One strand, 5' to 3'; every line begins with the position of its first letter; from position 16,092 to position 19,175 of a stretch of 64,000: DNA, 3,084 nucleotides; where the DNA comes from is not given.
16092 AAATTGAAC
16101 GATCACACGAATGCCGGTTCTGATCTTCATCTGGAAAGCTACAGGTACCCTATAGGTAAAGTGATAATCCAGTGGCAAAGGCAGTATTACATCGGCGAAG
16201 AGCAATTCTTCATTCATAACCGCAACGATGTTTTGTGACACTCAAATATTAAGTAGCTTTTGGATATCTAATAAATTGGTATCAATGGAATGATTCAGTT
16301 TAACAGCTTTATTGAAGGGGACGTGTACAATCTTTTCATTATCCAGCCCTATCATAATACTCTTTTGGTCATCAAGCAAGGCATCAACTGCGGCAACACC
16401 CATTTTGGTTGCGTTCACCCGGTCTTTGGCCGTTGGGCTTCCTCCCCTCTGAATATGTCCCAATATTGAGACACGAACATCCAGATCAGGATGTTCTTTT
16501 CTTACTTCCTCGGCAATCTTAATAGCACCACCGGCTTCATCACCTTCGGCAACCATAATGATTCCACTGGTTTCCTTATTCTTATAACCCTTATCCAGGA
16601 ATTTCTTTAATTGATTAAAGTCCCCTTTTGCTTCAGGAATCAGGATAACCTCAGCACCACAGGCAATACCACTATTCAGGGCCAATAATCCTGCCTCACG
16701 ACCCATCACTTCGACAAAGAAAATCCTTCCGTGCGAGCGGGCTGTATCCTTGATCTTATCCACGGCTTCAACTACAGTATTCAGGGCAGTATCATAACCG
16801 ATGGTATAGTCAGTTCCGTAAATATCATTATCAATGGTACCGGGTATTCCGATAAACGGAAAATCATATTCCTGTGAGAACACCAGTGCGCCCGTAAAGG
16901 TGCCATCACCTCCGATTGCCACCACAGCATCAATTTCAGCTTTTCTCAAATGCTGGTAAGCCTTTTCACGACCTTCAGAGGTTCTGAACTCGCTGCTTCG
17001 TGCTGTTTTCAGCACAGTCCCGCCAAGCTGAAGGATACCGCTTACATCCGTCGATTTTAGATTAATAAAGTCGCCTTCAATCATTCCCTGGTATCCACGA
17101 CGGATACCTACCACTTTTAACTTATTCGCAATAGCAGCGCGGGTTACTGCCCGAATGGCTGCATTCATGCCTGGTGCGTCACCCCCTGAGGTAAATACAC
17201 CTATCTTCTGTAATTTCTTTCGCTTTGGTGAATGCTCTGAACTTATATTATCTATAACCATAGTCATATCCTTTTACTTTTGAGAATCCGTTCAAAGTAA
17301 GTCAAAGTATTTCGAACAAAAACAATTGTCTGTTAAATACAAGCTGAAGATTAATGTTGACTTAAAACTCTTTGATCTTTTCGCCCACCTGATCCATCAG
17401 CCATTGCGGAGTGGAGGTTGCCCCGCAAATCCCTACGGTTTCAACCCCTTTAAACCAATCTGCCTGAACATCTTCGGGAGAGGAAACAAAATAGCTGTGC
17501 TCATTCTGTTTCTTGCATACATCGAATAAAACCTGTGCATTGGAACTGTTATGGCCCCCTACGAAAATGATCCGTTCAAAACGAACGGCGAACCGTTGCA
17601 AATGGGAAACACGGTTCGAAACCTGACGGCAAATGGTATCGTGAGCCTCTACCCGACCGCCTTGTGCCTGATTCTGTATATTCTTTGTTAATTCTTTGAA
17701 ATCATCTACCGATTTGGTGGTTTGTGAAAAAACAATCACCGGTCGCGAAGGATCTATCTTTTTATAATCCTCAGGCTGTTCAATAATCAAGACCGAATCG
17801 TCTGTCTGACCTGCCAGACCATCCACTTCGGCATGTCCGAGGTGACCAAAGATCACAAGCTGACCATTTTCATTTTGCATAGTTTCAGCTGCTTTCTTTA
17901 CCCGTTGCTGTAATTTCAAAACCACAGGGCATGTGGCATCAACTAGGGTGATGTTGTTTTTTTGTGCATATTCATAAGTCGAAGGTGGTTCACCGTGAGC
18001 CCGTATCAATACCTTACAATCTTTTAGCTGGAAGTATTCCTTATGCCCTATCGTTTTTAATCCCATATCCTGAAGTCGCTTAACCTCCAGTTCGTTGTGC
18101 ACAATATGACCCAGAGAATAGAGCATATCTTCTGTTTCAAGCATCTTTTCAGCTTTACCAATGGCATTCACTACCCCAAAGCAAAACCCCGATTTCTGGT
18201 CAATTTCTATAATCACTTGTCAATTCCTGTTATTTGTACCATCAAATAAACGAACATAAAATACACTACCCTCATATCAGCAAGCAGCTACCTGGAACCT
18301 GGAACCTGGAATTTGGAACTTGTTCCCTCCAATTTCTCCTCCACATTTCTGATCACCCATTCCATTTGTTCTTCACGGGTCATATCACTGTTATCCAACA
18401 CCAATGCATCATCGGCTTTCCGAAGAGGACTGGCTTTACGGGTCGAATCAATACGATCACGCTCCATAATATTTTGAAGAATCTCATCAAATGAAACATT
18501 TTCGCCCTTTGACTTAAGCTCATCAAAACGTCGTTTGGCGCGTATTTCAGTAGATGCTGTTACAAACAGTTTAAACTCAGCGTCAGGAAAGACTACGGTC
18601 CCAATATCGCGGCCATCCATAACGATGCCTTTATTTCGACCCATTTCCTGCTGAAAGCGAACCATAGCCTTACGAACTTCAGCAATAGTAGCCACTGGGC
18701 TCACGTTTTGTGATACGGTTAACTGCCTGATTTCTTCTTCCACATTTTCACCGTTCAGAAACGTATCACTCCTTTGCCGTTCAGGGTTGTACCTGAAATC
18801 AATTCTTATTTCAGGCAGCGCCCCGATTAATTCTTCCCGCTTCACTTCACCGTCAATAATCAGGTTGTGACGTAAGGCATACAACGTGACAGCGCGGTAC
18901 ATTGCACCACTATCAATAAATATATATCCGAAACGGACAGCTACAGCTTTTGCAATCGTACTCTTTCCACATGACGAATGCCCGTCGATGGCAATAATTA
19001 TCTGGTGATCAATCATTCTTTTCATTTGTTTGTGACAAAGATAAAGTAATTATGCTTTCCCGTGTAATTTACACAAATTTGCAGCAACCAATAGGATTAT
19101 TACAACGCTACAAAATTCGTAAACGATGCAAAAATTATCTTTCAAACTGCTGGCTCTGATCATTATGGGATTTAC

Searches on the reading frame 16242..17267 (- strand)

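Call 78: search_protein_families(library=pfam, proteins=[window:16242-17267:-], max_evalue=0.001)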
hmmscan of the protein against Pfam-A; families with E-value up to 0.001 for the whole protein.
window:16242-17267:- (341 aa): 3 families
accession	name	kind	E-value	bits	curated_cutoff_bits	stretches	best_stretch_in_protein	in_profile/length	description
PF00365.25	PFK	-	1.3e-109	366.3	30.9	1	21-297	1-277/277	Phosphofructokinase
PF01513.26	NAD_kinase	-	7.2e-06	26.8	25.5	1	101-142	62-103/130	ATP-NAD kinase N-terminal domain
PF00781.29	DAGK_cat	-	0.00034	20.7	23.6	0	92-142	33-88/125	Diacylglycerol kinase catalytic domain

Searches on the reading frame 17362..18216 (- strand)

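Call 78: search_protein_families(library=pfam, proteins=[window:17362-18216:-], max_evalue=0.001)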
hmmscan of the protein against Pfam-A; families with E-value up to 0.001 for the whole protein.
window:17362-18216:- (284 aa): 1 family
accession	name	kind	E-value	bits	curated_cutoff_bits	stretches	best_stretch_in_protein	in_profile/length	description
PF02401.23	LYTB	-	3.3e-83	279.5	24.5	1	4-282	2-267/267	LytB protein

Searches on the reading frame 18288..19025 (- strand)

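Call 78: search_protein_families(library=pfam, proteins=[window:18288-19025:-], max_evalue=0.001)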
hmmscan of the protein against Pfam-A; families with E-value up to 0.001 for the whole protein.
window:18288-19025:- (245 aa): 3 families
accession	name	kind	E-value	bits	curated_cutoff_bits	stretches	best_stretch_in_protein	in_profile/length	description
PF02224.24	Cytidylate_kin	-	1.5e-68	231.1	26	1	11-229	1-210/211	Cytidylate kinase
PF13189.12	Cytidylate_kin2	-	2.6e-07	31.4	28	1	10-191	1-148/176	Cytidylate kinase-like family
PF13238.12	AAA_18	-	0.0005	21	29.4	0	11-170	1-112/128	AAA domain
